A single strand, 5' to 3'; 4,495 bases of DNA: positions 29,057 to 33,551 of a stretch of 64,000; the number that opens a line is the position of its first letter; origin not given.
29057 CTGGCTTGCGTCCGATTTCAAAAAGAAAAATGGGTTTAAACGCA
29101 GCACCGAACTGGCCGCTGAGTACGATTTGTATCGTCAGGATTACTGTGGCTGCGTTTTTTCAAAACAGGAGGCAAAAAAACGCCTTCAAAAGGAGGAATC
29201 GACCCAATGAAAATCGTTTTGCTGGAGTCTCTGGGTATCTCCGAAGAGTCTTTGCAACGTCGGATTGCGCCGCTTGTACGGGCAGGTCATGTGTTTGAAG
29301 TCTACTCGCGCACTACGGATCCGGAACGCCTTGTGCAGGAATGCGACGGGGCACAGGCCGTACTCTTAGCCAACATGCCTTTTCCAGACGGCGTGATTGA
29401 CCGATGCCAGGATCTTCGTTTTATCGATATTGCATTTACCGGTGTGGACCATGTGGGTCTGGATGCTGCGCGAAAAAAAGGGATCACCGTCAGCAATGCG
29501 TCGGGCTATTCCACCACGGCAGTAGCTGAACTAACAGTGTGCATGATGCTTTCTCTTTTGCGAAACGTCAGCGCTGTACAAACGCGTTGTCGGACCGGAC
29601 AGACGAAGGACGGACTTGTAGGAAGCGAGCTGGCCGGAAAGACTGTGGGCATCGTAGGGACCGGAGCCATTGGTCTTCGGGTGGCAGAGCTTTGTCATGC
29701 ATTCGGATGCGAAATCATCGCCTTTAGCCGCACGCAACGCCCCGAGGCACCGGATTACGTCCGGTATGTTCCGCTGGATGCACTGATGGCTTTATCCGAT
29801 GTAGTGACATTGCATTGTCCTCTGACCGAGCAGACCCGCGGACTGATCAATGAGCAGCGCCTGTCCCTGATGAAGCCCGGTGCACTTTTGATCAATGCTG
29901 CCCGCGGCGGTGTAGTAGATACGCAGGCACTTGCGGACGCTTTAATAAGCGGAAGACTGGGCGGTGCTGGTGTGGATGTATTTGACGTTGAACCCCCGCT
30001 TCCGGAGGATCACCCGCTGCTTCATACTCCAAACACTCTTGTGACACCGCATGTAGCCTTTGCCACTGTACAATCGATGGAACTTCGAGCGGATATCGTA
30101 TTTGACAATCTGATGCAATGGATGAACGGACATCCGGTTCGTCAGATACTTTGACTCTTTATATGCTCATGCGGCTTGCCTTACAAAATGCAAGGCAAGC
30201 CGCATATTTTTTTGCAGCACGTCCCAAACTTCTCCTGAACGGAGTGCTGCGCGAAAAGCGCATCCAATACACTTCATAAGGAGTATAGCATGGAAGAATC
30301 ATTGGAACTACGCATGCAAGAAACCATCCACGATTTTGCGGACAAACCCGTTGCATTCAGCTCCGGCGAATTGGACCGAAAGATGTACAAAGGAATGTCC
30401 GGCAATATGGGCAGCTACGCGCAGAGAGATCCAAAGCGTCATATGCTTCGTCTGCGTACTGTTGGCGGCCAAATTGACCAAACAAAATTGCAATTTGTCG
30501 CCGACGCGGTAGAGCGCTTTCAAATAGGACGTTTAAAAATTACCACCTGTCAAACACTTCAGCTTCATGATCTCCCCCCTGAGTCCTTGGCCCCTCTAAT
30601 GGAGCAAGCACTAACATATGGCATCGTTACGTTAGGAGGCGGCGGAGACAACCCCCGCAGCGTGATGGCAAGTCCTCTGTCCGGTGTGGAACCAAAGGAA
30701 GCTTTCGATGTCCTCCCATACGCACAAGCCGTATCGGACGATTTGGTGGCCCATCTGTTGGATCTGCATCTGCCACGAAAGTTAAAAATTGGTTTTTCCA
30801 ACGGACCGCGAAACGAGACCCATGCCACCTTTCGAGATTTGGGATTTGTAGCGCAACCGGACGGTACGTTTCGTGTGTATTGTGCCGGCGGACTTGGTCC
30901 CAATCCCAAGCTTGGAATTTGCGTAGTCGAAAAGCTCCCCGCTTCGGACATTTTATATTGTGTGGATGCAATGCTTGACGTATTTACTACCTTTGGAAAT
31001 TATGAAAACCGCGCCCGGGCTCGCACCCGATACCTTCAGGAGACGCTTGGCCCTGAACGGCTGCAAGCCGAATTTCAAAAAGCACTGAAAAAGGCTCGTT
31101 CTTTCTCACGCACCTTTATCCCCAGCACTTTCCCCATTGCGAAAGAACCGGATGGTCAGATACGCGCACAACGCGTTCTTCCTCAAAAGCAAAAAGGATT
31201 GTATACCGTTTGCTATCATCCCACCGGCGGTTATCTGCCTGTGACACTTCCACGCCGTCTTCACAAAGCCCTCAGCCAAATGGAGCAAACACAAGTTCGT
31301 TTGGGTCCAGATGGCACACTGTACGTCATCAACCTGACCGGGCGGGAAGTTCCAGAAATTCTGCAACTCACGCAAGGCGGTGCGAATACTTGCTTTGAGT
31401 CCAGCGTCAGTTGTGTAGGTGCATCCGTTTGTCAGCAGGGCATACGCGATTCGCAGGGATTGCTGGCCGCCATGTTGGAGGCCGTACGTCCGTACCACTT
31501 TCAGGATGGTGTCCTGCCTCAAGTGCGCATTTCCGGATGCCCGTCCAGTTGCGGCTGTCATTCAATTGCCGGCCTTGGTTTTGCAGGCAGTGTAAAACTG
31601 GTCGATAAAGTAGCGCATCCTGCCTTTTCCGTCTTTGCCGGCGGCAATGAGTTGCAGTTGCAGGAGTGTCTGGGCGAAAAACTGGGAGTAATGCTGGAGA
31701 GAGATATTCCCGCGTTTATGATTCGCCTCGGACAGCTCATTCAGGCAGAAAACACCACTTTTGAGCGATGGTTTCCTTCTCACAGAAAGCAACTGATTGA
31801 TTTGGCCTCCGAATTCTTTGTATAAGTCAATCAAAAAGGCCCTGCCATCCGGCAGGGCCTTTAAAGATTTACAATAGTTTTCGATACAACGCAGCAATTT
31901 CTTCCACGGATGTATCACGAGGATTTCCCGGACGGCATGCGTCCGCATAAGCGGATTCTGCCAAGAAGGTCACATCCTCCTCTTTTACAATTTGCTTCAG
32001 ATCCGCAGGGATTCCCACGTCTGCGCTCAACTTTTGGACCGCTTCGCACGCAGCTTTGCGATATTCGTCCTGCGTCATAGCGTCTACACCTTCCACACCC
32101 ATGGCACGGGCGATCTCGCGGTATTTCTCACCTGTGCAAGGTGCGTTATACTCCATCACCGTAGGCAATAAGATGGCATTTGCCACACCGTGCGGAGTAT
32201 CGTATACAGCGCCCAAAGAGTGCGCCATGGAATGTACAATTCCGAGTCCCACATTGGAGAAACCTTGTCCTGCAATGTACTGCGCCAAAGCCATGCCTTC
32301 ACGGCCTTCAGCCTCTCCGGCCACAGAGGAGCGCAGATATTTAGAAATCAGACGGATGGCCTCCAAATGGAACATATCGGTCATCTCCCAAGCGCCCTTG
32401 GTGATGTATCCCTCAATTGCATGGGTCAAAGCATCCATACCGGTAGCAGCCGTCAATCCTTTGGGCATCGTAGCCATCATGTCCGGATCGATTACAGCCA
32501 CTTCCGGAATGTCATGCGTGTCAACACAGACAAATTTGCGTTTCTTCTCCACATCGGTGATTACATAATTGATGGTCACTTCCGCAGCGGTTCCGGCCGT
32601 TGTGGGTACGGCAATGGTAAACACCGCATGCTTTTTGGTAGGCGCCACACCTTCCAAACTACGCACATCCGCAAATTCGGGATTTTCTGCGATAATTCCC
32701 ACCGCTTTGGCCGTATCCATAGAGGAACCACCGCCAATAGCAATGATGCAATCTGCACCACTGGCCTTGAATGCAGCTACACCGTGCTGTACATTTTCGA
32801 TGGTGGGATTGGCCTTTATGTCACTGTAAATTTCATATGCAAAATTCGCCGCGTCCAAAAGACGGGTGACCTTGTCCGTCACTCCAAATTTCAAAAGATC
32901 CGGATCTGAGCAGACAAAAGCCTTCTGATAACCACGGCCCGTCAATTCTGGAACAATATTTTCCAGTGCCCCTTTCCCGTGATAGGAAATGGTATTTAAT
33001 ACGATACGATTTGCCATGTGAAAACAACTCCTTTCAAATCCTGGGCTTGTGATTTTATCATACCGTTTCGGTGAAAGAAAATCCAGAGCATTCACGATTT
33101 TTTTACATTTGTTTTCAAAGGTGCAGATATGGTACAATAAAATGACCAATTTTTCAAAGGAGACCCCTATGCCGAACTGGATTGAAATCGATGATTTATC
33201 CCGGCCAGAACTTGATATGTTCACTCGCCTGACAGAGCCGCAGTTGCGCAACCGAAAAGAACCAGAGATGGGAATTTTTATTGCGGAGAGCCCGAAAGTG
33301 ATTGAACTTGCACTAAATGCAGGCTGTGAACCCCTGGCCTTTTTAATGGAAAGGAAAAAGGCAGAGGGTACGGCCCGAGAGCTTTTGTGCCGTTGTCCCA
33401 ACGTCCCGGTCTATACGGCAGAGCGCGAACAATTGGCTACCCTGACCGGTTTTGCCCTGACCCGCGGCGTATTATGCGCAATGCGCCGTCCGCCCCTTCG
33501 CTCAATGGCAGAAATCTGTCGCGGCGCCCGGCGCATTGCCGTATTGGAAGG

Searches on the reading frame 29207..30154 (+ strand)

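Call 8: search_protein_families(library=pfam, proteins=[window:29207-30154:+], max_evalue=0.01)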
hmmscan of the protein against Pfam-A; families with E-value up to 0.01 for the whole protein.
window:29207-30154:+ (315 aa): 3 families
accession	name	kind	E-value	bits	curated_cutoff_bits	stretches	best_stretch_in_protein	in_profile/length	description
PF02826.25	2-Hacid_dh_C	-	1.9e-62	210.3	25.1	1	112-284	2-178/178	D-isomer specific 2-hydroxyacid dehydrogenase, NAD binding domain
PF00389.36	2-Hacid_dh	-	4e-23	82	24.6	1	18-313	9-131/134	D-isomer specific 2-hydroxyacid dehydrogenase, catalytic domain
PF03446.21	NAD_binding_2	-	0.0056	17.1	21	0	146-246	1-107/161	NAD binding domain of 6-phosphogluconate dehydrogenase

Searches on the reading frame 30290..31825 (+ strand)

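Call 8: search_protein_families(library=pfam, proteins=[window:30290-31825:+], max_evalue=0.01)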
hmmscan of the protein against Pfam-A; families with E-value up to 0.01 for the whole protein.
window:30290-31825:+ (511 aa): 2 families
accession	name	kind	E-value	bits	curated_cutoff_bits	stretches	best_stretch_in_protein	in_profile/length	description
PF01077.27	NIR_SIR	-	2.5e-36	124.9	27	2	119-268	2-156/158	Nitrite and sulphite reductase 4Fe-4S domain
PF03460.22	NIR_SIR_ferr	-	1.9e-21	76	24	2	43-106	1-65/69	Nitrite/Sulfite reductase ferredoxin-like half domain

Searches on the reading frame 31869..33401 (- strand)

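Call 8: search_protein_families(library=pfam, proteins=[window:31869-33401:-], max_evalue=0.01)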
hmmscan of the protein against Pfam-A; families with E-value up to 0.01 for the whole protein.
window:31869-33401:- (510 aa): 3 families
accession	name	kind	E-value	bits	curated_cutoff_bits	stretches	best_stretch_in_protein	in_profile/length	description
PF25137.1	ADH_Fe_C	-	1.2e-62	211.5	27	1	317-509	1-193/194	Fe-containing alcohol dehydrogenase family, C-terminal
PF00465.25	Fe-ADH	-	4.9e-46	156.8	31.3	1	139-306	4-168/168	Iron-containing alcohol dehydrogenase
PF13685.12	Fe-ADH_2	-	1.6e-09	38.4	28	1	142-236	3-95/149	Iron-containing alcohol dehydrogenase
